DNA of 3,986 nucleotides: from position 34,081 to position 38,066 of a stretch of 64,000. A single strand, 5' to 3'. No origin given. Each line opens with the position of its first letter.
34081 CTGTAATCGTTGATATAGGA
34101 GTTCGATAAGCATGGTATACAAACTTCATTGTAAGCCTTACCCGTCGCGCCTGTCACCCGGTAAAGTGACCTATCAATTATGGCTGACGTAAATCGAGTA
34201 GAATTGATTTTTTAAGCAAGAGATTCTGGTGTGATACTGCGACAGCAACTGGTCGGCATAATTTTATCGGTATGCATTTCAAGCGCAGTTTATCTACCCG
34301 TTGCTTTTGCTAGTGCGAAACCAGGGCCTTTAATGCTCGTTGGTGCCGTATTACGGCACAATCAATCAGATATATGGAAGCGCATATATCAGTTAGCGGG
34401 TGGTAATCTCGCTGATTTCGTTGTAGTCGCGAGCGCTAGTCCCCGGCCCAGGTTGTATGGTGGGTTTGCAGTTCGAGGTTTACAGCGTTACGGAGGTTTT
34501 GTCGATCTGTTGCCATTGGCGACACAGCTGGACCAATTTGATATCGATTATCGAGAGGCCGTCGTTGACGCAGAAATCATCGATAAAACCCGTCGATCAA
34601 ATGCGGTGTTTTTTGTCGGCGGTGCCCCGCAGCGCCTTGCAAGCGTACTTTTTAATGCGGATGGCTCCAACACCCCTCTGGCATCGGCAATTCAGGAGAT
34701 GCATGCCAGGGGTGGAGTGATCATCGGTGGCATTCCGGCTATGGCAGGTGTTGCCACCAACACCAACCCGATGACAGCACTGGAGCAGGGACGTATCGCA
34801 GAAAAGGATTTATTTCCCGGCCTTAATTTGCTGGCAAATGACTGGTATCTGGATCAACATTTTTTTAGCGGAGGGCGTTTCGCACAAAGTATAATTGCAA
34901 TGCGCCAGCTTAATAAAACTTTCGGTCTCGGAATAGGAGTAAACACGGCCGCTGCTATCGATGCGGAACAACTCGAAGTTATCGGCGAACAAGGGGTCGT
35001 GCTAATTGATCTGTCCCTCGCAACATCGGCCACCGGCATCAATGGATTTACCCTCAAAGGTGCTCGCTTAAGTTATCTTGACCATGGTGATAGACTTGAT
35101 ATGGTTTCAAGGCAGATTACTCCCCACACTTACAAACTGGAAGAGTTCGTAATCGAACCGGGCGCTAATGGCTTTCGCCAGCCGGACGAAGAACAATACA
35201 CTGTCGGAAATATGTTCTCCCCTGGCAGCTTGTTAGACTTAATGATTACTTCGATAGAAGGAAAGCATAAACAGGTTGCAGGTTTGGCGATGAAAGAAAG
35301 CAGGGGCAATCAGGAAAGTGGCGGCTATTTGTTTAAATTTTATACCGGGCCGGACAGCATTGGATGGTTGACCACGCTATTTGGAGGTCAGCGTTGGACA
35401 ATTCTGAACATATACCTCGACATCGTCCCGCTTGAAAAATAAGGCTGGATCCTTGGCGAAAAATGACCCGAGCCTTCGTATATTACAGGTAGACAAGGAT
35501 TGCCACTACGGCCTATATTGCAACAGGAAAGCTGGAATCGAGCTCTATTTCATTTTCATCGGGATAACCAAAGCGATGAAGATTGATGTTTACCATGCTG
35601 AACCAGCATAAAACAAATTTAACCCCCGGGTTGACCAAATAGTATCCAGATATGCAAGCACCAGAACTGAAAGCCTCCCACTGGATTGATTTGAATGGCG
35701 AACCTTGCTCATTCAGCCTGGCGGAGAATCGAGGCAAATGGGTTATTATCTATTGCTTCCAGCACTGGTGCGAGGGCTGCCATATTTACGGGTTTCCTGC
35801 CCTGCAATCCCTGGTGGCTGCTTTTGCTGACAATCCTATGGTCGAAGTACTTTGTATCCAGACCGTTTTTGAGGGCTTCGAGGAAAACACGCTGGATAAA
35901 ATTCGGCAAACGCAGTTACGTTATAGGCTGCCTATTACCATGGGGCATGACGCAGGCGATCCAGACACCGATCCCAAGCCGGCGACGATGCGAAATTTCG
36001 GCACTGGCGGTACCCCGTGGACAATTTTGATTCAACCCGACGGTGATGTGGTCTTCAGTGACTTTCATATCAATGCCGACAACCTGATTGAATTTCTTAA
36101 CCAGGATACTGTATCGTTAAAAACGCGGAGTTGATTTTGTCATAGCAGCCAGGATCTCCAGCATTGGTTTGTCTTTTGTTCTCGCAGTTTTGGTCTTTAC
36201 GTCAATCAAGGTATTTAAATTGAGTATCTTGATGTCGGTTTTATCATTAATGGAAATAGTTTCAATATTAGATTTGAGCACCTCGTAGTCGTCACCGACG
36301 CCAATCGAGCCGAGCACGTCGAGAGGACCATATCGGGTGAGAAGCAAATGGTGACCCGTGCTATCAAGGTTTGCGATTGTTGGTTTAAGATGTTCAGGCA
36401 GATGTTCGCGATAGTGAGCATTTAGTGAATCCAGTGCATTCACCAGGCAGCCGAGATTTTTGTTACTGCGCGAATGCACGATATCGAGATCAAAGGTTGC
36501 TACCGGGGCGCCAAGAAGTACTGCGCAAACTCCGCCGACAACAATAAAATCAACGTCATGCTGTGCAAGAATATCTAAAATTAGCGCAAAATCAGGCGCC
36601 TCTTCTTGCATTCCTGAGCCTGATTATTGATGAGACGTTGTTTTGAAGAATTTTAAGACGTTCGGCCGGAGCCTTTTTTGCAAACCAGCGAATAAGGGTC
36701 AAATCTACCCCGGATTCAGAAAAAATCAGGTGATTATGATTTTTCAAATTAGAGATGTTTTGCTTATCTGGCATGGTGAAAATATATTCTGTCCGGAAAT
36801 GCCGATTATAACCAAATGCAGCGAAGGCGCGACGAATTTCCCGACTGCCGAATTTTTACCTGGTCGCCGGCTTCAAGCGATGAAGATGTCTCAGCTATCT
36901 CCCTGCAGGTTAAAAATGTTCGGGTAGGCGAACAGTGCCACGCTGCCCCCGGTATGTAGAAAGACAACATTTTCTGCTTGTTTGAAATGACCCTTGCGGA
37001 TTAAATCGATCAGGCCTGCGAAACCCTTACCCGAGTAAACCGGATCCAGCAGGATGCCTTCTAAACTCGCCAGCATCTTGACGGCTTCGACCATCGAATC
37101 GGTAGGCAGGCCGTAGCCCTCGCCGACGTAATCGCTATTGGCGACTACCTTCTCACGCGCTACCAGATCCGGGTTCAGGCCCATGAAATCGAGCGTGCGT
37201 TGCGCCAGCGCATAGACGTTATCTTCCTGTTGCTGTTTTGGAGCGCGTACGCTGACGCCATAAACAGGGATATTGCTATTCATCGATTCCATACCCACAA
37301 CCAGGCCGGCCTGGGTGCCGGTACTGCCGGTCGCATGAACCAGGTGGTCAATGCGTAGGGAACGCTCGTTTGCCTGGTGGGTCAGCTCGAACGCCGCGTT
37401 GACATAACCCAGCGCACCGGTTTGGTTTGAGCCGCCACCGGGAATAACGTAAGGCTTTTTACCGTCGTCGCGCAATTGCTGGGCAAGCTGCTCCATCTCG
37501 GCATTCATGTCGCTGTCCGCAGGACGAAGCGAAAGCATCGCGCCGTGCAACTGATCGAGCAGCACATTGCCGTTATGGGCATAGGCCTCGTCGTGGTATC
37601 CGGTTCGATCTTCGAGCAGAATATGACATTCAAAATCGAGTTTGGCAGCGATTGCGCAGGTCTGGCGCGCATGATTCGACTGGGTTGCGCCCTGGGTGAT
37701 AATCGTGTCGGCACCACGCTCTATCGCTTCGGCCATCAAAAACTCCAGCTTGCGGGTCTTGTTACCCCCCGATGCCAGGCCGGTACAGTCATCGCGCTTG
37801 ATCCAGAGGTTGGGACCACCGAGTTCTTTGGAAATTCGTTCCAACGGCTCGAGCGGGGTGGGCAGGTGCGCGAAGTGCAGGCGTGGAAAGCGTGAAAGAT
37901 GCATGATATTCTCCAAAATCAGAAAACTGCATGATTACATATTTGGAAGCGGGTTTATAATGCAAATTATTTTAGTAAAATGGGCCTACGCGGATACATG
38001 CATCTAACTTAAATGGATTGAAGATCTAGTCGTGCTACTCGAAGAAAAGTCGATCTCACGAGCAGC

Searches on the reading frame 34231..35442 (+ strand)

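Call 55: search_protein_families(library=pfam, proteins=[window:34231-35442:+], max_evalue=0.0001)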
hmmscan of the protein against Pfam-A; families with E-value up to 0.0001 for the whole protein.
window:34231-35442:+ (403 aa): 0 families

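Call 76: search_protein_families(library=ncbifam, proteins=[window:34231-35442:+], max_evalue=0.00001)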
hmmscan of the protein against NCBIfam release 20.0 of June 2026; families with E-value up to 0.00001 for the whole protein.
window:34231-35442:+ (403 aa): 1 family
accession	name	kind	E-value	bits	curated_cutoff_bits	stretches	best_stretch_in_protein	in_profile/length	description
TIGR02069.1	cyanophycinase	equivalog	4.3e-26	91.9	126.6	1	37-302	5-249/250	cyanophycinase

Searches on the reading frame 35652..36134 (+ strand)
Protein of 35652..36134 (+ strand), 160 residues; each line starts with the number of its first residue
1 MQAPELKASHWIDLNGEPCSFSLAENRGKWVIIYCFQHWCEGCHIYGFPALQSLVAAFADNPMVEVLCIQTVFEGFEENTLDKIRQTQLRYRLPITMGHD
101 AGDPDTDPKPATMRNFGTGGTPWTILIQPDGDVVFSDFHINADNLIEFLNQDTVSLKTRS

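Call 55: search_protein_families(library=pfam, proteins=[window:35652-36134:+], max_evalue=0.0001)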
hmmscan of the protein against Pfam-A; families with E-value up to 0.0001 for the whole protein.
window:35652-36134:+ (160 aa): 1 family
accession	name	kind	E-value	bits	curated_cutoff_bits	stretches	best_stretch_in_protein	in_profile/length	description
PF00578.27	AhpC-TSA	-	4.5e-08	33.5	26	1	2-134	4-122/124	AhpC/TSA family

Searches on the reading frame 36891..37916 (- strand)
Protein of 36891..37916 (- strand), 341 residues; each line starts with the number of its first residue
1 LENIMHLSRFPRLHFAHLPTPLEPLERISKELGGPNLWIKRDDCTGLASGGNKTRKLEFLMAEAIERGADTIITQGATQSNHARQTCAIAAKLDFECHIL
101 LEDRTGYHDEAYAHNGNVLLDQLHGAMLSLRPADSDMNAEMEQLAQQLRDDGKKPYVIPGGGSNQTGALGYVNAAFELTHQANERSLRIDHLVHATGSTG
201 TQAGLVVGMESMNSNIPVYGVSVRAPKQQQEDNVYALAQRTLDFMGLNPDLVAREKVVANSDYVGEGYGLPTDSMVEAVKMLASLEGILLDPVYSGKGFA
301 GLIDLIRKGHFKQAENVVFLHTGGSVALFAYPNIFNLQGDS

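Call 55: search_protein_families(library=pfam, proteins=[window:36891-37916:-], max_evalue=0.0001)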
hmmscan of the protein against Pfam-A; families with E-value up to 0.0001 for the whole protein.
window:36891-37916:- (341 aa): 1 family
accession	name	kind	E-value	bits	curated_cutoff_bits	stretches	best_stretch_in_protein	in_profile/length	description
PF00291.31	PALP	-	2.1e-53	182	35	1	16-323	4-295/295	Pyridoxal-phosphate dependent enzyme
